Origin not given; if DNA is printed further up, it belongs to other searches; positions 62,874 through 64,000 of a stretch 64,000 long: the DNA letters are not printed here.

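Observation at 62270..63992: Candidate T2SS-positioning system: orphan Soj/ParA between gspL and gspM, and a GspM with a ParB-like activator peptide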

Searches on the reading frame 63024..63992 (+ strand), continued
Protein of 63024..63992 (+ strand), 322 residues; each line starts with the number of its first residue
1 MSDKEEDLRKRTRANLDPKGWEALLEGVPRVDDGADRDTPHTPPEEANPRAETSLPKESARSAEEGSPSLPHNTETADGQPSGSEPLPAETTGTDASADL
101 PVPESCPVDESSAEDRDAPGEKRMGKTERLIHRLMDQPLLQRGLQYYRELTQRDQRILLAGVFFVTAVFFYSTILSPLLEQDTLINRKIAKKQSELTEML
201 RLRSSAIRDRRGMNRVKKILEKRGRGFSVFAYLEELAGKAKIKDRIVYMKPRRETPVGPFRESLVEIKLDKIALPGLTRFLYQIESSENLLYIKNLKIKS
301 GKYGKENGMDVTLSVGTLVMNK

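Call 68: predict_structure(alignment_id=A1)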
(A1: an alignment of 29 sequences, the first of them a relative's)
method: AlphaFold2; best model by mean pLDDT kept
length: 322 residues; sequences in the alignment: 29
mean_pLDDT: 71.5   pTM: 0.39
mean pLDDT of the five models: 71.5, 69.7, 68.4, 68.2, 67.4
residues with pLDDT >= 90: 119; 70-90: 80; 50-70: 29; < 50: 94
segments of 3 or more residues with pLDDT < 50: 28-30, 32-122
pLDDT, mean of each block of 10 residues (from residue 1): 84 70 53 42 37 35 34 32 33 32 37 39 66 81 82 89 94 89 90 89 66 88 89 96 96 92 96 95 94 94 75 95 79
secondary structure, 60 per line:
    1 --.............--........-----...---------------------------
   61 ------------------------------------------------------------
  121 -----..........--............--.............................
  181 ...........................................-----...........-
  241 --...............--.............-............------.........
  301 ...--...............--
elements in order: H3-15 H18-25 H126-135 H138-149 H152-223 H229-239 E246-257 E260-272 H274-285 E292-303 E306-320
